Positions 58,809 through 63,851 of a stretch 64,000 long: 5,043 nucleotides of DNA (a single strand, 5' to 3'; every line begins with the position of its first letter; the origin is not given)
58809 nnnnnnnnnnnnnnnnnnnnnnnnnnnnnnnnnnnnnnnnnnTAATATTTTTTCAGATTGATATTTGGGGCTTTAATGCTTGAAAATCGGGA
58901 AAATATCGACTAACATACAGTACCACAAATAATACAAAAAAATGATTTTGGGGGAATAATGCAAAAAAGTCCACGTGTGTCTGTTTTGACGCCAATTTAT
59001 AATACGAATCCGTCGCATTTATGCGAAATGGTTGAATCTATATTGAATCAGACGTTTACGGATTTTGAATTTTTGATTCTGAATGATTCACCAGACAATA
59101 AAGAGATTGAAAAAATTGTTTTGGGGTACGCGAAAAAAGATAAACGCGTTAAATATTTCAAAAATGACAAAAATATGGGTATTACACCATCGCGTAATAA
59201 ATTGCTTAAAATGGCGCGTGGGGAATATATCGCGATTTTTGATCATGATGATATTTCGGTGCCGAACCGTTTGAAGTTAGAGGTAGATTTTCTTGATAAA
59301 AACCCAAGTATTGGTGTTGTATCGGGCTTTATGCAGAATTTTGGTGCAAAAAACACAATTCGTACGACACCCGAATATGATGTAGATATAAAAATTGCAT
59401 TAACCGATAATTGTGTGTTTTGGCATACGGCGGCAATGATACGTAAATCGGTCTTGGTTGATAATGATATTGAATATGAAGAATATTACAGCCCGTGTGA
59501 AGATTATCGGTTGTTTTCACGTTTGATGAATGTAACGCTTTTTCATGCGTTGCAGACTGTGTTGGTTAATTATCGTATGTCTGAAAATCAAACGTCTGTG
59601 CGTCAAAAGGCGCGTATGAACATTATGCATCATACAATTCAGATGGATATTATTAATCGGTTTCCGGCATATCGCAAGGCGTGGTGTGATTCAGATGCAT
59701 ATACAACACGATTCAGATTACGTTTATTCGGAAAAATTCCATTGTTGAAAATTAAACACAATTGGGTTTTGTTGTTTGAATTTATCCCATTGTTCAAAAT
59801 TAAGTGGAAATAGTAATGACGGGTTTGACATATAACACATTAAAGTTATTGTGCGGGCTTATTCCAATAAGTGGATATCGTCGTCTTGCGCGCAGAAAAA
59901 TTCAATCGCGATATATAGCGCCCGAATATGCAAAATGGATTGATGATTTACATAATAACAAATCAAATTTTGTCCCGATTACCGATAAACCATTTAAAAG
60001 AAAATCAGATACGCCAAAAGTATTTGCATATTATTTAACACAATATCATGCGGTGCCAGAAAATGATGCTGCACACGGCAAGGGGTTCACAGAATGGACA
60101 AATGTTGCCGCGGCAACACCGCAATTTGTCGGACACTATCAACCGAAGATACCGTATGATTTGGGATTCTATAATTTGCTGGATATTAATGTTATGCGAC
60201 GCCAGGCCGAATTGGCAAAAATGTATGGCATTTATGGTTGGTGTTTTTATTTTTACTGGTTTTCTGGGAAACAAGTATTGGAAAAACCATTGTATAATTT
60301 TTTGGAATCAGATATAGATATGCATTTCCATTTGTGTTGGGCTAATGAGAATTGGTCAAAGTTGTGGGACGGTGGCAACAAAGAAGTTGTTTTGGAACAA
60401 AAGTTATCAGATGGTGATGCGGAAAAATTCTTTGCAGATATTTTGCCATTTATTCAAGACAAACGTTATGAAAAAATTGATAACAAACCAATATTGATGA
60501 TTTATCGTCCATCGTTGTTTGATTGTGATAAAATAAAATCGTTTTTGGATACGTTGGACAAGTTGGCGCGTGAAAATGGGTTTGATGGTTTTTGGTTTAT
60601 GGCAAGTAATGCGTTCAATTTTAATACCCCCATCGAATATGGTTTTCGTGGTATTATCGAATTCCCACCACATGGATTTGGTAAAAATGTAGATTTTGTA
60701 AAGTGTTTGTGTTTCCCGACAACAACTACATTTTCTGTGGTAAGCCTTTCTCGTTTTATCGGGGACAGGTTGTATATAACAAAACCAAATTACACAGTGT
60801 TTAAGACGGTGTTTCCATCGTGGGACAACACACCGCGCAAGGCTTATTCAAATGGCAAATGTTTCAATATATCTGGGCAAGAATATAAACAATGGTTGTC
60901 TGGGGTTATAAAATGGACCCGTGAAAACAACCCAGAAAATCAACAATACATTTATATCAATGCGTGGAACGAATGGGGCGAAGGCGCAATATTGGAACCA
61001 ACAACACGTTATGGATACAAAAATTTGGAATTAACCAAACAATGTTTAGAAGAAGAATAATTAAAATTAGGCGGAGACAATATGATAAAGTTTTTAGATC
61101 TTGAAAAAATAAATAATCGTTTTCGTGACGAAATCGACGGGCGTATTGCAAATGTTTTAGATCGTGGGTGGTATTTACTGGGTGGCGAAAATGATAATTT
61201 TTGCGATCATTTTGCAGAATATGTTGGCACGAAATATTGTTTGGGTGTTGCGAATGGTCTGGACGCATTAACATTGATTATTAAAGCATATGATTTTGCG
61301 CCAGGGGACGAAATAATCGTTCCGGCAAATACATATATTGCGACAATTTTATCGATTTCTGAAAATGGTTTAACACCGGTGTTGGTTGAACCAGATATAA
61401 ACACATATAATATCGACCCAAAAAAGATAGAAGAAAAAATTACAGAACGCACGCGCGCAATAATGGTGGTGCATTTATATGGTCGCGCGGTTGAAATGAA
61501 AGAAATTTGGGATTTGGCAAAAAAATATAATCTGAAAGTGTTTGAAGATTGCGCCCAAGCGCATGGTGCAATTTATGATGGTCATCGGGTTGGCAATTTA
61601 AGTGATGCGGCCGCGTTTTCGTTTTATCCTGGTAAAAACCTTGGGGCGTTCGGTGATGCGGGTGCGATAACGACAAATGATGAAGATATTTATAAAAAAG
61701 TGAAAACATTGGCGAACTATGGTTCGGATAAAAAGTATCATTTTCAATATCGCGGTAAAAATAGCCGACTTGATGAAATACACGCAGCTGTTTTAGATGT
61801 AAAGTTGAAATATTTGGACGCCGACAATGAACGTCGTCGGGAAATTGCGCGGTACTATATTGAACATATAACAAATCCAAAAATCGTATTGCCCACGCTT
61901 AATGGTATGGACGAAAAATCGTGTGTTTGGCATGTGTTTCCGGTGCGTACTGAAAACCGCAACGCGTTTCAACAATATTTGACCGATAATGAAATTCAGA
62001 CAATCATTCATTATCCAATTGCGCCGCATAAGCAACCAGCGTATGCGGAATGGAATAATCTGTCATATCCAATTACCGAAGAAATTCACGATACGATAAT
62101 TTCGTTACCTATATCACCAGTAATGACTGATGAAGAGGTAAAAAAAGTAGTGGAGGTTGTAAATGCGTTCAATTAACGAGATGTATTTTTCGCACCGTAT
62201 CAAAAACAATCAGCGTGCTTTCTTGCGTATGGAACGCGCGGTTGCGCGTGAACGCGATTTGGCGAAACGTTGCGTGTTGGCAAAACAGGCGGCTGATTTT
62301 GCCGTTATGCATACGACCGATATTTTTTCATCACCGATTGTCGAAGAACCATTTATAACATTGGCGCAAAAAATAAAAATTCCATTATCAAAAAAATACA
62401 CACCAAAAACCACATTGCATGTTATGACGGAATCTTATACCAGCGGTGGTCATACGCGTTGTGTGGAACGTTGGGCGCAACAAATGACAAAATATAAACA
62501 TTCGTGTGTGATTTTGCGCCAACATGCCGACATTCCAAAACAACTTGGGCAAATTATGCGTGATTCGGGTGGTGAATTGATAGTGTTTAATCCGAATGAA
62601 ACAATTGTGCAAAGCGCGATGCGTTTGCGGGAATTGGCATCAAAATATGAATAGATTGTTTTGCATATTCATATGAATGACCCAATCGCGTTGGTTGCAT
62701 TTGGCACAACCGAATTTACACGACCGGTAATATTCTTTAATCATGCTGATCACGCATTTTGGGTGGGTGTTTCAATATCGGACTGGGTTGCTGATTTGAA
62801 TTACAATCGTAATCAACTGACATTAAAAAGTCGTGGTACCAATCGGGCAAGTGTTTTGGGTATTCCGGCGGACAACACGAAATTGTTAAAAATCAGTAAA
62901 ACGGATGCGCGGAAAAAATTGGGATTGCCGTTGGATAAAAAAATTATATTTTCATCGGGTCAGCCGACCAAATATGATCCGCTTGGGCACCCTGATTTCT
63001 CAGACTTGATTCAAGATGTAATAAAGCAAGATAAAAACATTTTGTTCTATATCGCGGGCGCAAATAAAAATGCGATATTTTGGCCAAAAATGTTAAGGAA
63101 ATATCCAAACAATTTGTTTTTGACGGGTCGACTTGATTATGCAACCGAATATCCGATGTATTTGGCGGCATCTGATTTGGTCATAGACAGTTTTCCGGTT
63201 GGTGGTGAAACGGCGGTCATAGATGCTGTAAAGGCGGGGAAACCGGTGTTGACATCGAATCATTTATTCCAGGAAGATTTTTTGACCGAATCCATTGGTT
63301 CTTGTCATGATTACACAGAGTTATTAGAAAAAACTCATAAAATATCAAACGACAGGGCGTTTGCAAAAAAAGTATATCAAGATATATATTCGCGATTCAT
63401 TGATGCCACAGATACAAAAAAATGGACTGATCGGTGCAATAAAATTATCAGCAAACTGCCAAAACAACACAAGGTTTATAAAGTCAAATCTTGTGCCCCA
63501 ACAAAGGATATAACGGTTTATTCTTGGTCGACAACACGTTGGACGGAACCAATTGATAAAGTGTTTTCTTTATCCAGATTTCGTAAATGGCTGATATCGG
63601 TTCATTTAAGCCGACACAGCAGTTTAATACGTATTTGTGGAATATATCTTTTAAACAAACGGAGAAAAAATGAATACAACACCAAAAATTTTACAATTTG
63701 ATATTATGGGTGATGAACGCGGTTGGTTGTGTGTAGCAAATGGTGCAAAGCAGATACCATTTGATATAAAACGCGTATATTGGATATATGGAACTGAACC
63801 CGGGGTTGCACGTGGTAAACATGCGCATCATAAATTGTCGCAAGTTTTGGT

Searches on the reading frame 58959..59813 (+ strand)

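Call 43: search_protein_families(library=pfam, proteins=[window:58959-59813:+], max_evalue=0.0001)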
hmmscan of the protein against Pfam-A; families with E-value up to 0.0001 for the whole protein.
window:58959-59813:+ (284 aa): 3 families
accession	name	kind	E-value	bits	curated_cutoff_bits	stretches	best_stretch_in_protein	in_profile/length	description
PF00535.33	Glycos_transf_2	-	2.2e-27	96.5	23.3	1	8-166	1-164/168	Glycosyl transferase family 2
PF13641.12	Glyco_tranf_2_3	-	1.4e-08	35.5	27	1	5-158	1-154/230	Glycosyltransferase like family 2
PF10111.15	Glyco_tranf_2_2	-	9e-07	29.1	27.3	1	8-210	1-220/276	Glycosyltransferase like family 2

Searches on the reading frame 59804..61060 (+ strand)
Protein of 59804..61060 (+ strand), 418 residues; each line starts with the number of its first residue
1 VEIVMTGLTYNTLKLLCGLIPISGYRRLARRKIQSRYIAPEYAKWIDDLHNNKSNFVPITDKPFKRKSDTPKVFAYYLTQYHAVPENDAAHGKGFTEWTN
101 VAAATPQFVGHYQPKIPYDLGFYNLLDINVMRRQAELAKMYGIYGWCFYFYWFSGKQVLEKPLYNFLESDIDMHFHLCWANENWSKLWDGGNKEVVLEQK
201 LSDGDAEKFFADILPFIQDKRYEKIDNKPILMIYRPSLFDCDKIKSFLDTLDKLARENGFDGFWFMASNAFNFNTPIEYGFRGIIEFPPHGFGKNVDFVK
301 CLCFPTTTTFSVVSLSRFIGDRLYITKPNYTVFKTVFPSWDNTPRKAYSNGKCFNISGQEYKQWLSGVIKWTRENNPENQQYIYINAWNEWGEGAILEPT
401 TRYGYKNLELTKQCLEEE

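Call 43: search_protein_families(library=pfam, proteins=[window:59804-61060:+], max_evalue=0.0001)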
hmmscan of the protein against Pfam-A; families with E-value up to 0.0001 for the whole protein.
window:59804-61060:+ (418 aa): 1 family
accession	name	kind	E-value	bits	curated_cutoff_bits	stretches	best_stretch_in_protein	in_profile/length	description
PF14307.12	Glyco_tran_WbsX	-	9.9e-108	361.1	25.1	1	73-410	1-349/350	Glycosyltransferase WbsX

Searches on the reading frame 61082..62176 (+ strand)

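Call 43: search_protein_families(library=pfam, proteins=[window:61082-62176:+], max_evalue=0.0001)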
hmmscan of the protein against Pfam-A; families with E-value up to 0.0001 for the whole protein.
window:61082-62176:+ (364 aa): 3 families
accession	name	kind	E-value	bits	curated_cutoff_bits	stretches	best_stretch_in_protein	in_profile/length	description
PF01041.23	DegT_DnrJ_EryC1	-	2.5e-110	369.6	19.8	1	15-360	4-359/360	DegT/DnrJ/EryC1/StrS aminotransferase family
PF00155.27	Aminotran_1_2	-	5e-07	29.7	19.7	1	44-303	51-325/361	Aminotransferase class I and II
PF00266.25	Aminotran_5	-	1.5e-05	24.6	21.5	1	60-162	71-181/371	Aminotransferase class-V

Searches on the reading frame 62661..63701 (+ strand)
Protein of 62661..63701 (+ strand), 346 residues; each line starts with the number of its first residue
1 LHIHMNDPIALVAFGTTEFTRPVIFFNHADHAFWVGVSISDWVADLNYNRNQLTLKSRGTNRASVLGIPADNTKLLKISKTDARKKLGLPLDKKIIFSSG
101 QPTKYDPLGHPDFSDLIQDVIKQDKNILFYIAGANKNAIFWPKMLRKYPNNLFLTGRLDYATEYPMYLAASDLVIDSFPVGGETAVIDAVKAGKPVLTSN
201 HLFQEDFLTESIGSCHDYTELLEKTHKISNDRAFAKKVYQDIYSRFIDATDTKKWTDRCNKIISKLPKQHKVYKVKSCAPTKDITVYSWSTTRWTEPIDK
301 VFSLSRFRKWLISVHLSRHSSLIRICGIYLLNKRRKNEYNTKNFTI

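Call 43: search_protein_families(library=pfam, proteins=[window:62661-63701:+], max_evalue=0.0001)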
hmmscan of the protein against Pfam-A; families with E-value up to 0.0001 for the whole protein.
window:62661-63701:+ (346 aa): 1 family
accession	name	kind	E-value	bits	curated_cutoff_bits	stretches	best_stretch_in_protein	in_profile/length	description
PF00534.26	Glycos_transf_1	-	1.2e-05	25.4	26.4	1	80-232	2-159/172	Glycosyl transferases group 1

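Call 58: find_encoding_contigs(protein=window:62661-63701:+, flank=10000, max_places=1)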
Protein window:62661-63701:+ (346 aa): no gene with exactly this product is on record in the collection.
